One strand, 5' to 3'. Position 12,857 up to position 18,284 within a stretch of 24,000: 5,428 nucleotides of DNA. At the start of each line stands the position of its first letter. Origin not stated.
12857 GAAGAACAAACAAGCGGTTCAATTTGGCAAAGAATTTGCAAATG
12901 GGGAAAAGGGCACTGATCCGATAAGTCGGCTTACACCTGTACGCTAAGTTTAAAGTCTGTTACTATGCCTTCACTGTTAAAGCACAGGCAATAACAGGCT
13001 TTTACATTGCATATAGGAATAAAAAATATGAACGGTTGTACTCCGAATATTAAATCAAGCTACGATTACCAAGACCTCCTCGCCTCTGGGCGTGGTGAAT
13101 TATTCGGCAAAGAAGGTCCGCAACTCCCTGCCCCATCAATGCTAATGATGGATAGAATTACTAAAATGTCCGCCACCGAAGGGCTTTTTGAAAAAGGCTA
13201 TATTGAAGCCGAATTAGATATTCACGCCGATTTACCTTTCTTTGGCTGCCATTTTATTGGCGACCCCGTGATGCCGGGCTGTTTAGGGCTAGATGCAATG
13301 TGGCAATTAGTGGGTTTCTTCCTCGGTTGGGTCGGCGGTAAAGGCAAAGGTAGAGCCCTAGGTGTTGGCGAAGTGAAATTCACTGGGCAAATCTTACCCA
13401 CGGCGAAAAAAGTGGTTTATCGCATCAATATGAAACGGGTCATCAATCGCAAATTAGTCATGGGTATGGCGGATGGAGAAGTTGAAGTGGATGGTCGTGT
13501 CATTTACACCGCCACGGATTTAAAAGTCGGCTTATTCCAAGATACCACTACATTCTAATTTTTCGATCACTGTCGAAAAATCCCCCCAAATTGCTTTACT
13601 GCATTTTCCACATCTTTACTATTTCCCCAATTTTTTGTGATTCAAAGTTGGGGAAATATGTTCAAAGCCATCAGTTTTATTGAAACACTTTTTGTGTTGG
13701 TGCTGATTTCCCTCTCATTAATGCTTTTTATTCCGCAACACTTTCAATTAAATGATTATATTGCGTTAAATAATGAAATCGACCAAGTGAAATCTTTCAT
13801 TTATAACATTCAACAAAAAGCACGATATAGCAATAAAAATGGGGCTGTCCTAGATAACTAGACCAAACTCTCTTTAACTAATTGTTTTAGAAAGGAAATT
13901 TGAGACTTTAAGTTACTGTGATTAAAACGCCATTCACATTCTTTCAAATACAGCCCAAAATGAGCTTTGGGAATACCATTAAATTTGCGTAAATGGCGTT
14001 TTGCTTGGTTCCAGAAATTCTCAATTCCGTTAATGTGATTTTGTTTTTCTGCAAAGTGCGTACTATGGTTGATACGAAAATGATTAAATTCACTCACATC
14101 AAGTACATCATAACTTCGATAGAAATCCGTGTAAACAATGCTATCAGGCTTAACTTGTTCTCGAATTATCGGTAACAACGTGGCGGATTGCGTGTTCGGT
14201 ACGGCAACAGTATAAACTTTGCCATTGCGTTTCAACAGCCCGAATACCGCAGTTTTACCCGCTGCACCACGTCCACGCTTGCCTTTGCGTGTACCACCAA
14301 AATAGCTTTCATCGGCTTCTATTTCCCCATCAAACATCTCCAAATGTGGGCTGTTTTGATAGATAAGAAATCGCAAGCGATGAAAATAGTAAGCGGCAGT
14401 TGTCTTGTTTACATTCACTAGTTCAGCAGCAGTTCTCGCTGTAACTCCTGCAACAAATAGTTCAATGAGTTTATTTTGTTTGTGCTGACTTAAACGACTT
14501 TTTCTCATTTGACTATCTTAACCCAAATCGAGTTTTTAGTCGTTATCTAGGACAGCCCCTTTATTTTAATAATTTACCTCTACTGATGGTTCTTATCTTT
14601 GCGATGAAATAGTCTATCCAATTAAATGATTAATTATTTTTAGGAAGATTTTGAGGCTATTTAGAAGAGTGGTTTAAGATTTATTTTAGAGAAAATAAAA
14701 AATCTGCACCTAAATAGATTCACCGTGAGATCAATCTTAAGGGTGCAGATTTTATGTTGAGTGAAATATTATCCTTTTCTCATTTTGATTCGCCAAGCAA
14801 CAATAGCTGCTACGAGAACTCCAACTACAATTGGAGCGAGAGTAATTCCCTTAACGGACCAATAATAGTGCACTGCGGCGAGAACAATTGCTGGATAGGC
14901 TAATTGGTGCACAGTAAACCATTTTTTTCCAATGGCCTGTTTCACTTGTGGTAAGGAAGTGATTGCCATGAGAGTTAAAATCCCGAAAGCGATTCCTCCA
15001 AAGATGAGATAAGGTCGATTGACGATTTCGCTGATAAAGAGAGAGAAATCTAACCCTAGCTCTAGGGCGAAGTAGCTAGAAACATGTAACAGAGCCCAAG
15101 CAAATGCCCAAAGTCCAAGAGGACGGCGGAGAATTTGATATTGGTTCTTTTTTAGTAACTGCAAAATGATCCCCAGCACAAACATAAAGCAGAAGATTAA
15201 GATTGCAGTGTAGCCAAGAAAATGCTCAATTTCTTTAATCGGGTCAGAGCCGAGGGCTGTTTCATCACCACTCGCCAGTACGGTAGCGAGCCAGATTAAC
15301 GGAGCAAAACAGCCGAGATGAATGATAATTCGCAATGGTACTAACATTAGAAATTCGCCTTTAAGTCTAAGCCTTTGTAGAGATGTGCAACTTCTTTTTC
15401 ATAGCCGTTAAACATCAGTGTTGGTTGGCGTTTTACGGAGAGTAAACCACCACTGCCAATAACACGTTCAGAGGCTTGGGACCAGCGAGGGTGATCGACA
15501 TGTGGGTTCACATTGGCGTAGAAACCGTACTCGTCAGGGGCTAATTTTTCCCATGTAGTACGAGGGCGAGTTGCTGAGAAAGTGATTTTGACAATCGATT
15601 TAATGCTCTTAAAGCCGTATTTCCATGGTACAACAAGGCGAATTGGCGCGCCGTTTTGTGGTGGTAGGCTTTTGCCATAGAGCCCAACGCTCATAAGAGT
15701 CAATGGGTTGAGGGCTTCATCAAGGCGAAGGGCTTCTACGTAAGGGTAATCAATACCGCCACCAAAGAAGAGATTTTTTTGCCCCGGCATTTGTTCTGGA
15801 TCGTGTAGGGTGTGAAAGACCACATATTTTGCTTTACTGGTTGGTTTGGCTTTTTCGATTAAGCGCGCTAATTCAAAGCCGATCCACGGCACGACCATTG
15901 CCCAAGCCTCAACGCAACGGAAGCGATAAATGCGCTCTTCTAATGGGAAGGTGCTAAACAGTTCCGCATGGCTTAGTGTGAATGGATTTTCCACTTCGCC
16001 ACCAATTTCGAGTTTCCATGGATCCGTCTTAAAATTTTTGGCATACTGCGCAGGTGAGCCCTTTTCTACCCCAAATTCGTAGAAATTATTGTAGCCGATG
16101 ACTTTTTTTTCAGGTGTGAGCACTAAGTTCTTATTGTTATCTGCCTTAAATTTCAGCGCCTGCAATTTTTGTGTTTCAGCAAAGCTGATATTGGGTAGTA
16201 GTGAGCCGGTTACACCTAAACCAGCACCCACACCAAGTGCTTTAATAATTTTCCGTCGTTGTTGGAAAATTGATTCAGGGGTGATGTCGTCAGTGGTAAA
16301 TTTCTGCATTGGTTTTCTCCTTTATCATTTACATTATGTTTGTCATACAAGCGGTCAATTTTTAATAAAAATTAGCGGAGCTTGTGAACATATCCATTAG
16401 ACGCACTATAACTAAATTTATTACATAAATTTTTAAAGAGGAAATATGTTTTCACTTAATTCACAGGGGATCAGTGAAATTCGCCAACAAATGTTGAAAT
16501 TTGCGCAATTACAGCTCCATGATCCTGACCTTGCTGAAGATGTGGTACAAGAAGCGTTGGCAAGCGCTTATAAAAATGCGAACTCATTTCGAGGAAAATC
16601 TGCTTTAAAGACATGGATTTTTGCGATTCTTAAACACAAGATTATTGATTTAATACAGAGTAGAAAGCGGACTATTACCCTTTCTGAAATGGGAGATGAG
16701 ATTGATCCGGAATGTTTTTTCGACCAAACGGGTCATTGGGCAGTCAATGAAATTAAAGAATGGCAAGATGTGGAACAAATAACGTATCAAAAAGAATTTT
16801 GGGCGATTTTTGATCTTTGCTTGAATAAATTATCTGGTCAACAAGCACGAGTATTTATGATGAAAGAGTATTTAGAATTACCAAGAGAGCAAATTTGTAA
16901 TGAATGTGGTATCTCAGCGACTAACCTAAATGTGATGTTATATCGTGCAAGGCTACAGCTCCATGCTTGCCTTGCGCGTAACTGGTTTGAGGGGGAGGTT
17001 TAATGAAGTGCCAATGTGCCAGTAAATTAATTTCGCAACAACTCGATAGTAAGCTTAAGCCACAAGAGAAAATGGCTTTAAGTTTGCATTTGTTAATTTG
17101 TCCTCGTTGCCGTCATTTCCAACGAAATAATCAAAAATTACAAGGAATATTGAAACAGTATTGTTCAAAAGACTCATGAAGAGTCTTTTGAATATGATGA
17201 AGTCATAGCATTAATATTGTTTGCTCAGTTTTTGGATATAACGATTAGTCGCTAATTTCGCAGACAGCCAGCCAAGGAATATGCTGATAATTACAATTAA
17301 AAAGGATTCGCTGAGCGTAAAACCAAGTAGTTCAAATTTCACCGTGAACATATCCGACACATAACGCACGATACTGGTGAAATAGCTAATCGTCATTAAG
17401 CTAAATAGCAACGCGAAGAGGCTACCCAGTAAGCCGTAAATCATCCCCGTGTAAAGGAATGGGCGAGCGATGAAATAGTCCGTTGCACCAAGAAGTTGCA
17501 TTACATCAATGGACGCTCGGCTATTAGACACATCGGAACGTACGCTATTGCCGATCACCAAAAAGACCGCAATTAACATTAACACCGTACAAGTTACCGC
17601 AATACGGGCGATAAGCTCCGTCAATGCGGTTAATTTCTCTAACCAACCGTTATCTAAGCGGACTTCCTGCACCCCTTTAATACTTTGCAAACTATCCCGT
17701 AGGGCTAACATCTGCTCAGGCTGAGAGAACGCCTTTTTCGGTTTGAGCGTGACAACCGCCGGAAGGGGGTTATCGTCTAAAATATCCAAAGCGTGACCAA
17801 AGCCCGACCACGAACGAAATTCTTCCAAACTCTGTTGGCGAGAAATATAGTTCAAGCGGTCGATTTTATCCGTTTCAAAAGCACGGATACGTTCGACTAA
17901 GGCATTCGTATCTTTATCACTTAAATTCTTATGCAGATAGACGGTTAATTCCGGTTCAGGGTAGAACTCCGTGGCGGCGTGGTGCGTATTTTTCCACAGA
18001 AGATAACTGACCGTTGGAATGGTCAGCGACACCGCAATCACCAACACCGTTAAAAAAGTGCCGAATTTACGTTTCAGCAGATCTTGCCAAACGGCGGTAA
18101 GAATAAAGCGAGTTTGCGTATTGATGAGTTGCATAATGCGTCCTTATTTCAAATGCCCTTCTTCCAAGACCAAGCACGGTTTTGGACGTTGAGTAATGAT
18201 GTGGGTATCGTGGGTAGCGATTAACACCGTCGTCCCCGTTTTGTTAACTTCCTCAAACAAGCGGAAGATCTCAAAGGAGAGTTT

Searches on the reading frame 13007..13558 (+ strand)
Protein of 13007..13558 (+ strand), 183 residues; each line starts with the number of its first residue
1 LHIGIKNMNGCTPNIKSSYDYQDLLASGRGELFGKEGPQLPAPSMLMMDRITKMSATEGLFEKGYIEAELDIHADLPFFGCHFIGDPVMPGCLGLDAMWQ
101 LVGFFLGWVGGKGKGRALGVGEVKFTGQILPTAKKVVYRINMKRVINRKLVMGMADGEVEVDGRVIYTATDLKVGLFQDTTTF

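Call 28: search_protein_families(library=pfam, proteins=[window:13007-13558:+], max_evalue=0.001)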
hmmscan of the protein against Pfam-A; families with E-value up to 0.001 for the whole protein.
window:13007-13558:+ (183 aa): 1 family
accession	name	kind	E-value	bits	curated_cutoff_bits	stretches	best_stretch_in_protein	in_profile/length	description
PF07977.19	FabA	-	2.3e-49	167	23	1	40-169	1-137/138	FabA-like domain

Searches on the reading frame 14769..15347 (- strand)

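Call 28: search_protein_families(library=pfam, proteins=[window:14769-15347:-], max_evalue=0.001)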
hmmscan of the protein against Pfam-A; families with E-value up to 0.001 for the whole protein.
window:14769-15347:- (192 aa): 1 family
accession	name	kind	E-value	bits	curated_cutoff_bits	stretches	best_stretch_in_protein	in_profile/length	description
PF01794.25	Ferric_reduct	-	3.6e-16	59.7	28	1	44-157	1-120/121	Ferric reductase like transmembrane component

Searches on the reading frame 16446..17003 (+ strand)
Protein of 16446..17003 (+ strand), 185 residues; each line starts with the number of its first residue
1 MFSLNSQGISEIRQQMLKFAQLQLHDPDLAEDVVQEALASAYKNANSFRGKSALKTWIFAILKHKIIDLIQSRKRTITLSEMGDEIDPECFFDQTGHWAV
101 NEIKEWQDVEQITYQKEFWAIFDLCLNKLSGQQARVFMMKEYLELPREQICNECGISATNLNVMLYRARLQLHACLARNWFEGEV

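Call 68: search_protein_families(library=pfam, proteins=[window:16446-17003:+], max_evalue=0.001)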
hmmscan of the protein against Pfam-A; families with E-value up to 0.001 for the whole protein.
window:16446-17003:+ (185 aa): 2 families
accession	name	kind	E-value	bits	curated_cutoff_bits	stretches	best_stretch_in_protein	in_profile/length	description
PF04542.20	Sigma70_r2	-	2.1e-13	50.3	24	1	13-76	6-71/71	Sigma-70 region 2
PF08281.18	Sigma70_r4_2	-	4.4e-11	42.7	25.7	1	122-172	4-54/54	Sigma-70, region 4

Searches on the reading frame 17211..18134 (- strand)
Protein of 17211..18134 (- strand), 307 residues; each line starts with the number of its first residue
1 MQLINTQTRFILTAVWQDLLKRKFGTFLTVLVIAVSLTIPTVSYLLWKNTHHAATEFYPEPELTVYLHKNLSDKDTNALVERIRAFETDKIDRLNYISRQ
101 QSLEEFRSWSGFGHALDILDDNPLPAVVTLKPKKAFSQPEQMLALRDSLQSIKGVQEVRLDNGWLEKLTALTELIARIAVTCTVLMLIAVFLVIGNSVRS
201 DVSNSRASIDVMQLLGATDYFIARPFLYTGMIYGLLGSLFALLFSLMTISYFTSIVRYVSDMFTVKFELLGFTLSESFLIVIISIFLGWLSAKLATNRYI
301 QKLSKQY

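Call 68: search_protein_families(library=pfam, proteins=[window:17211-18134:-], max_evalue=0.001)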
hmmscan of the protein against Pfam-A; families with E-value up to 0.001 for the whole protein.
window:17211-18134:- (307 aa): 2 families
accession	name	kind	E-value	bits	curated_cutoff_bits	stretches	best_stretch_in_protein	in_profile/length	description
PF18075.7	FtsX_ECD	-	4.5e-14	53.3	23.5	1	62-158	2-96/96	FtsX extracellular domain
PF02687.27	FtsX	-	6.8e-08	33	25.5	1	184-297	5-117/120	FtsX-like permease C-terminal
